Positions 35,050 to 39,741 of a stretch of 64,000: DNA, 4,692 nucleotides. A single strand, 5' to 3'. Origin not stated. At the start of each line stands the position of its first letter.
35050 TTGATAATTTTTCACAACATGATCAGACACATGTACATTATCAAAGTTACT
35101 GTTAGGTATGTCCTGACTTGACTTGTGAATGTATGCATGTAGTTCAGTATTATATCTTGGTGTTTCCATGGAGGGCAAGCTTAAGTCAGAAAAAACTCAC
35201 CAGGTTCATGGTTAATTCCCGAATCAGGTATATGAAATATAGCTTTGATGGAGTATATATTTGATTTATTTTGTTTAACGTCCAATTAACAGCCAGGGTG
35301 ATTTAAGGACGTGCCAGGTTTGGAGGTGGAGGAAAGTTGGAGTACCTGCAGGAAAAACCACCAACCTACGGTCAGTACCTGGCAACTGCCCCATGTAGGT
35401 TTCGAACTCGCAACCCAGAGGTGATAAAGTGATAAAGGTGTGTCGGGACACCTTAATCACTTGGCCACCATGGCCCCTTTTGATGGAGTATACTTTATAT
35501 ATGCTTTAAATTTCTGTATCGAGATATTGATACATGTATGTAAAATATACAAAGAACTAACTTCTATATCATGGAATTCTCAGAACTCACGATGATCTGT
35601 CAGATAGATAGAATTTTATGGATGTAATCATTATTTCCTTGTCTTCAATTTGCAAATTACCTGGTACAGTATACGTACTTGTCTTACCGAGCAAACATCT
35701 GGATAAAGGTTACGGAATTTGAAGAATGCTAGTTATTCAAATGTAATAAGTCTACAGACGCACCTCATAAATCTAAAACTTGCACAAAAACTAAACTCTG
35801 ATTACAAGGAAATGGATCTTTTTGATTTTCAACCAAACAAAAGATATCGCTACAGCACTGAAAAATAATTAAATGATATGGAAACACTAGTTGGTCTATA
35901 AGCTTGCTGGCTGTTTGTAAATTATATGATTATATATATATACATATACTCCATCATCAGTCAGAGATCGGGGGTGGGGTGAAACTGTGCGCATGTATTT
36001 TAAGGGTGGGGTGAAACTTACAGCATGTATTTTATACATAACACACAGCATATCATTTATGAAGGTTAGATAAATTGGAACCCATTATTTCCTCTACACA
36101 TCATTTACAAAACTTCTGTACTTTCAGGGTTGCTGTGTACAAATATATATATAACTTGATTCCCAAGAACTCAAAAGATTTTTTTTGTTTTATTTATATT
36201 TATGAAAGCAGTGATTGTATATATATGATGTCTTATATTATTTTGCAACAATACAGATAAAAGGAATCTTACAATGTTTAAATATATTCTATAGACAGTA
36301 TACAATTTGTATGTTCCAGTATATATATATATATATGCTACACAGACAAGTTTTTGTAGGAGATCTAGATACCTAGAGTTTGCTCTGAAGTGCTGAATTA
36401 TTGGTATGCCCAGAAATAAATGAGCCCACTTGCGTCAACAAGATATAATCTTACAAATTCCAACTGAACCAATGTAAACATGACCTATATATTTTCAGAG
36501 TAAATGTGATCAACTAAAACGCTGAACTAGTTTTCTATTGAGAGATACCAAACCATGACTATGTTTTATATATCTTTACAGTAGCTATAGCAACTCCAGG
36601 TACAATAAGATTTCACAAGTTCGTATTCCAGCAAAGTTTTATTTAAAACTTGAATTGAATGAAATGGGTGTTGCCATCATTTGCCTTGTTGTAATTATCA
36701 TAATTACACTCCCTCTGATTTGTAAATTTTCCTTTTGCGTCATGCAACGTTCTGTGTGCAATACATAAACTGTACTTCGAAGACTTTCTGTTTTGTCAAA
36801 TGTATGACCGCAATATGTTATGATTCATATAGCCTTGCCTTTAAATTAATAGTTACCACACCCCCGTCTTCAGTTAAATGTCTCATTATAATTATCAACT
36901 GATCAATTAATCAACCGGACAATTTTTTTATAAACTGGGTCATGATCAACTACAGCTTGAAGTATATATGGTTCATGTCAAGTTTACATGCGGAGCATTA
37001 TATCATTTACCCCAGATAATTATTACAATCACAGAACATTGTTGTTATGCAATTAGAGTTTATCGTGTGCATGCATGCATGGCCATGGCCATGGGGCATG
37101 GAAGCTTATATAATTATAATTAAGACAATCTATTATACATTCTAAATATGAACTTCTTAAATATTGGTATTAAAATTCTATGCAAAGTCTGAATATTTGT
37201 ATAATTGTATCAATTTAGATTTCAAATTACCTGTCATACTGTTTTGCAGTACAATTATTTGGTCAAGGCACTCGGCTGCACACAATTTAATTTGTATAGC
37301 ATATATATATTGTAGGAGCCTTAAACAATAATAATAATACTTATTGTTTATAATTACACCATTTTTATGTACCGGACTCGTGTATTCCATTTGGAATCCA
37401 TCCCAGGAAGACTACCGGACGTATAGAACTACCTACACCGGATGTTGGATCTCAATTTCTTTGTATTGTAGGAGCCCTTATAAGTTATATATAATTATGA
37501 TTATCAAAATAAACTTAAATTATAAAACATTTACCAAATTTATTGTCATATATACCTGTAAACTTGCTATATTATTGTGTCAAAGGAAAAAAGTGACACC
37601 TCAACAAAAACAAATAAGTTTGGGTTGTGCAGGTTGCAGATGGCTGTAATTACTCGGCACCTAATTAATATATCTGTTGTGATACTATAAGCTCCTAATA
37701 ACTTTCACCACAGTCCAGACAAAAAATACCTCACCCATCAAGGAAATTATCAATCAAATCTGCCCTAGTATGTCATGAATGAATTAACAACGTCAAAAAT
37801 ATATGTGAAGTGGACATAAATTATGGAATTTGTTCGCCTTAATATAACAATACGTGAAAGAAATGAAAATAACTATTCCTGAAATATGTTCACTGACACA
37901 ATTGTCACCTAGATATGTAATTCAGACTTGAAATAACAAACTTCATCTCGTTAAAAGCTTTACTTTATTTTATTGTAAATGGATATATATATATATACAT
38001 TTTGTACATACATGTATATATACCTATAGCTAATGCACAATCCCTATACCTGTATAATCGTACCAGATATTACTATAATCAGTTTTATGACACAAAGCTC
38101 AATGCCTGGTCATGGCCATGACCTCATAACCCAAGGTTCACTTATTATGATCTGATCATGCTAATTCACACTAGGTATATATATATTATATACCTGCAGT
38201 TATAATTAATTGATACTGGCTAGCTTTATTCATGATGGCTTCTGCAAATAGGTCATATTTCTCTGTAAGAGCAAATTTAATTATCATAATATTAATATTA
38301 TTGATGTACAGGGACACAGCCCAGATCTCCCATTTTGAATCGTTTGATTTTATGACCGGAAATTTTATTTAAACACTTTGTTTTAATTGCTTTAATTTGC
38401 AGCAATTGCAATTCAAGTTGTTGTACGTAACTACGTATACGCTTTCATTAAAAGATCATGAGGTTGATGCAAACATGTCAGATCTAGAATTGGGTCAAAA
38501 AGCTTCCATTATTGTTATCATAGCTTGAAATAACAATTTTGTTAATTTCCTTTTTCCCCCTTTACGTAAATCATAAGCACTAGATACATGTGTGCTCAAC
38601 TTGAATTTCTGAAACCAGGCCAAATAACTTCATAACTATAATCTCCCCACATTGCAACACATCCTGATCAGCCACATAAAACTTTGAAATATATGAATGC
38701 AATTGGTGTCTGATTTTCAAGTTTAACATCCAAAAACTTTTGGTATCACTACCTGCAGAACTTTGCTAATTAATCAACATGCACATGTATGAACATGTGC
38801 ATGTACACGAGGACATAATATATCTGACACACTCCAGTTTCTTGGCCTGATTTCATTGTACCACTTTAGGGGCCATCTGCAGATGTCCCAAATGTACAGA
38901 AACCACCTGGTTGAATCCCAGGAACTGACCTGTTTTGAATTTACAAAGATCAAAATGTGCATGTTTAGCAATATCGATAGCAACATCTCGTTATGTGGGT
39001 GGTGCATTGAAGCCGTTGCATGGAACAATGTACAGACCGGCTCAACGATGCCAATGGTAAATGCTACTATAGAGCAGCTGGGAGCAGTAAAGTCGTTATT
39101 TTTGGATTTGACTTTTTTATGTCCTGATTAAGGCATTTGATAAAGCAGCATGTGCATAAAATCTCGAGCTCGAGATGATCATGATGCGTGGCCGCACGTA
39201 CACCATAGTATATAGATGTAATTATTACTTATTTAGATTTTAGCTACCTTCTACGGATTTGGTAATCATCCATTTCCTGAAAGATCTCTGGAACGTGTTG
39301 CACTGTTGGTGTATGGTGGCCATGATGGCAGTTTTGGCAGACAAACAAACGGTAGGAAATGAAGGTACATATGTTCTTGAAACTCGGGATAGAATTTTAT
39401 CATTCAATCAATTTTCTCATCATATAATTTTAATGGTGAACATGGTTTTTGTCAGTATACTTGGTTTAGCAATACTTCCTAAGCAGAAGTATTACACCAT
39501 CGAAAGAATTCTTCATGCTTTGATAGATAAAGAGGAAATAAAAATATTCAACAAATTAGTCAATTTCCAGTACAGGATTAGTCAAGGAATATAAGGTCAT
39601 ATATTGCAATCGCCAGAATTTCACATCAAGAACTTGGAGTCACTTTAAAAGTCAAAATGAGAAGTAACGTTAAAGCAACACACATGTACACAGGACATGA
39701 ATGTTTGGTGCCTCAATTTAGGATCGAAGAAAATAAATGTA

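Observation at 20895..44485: A complete polyamine oxidase gene can be reconstructed across 23.6 kb, although the ORF track shows only fragments of it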

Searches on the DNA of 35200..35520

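Call 46: search_rna_families(source=window, start=35200, end=35520, threshold=evalue, max_evalue=1)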
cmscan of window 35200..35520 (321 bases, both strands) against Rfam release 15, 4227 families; matches with E-value up to 1: 2.
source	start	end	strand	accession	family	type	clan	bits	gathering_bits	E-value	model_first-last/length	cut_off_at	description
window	35421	35468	+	RF03607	mir-9447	Gene; miRNA;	-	19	67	0.35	1-68/68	no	mir-9447 microRNA precursor family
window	35314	35340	+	RF03228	mir-1471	Gene; miRNA;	-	17.5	82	0.99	15-41/57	no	mir-1471 microRNA precursor family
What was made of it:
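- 35259..35478 (-): SINE-like retroposon in intron 2, in the same orientation as the gene. It is flanked by the 14-bp target-site duplication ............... By eye its head carries box A-like (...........) and box B-like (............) motifs. A second partial copy lies at 16796-16865. Rfam does not call the head a tRNA at E<=1 (call 46), so a tRNA origin is an inference.
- Tried and rejected: Rfam at a permissive threshold on the SINE: only two chance-level miRNA hits and no tRNA (call 46), so the tRNA origin of the SINE head is not confirmed.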

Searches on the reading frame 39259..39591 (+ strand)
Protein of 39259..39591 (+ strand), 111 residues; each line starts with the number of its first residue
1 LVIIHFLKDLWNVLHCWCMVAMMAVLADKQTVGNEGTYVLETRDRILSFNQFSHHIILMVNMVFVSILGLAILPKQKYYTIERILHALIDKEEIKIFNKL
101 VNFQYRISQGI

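Call 31: search_protein_families(library=pfam, max_evalue=0.1, proteins=[window:39259-39591:+])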
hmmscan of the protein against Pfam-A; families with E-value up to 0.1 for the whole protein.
window:39259-39591:+ (111 aa): 1 family
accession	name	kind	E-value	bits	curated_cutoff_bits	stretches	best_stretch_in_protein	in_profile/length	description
PF01292.26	Ni_hydr_CYTB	-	0.067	13.4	30.1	0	51-75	99-124/179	Prokaryotic cytochrome b561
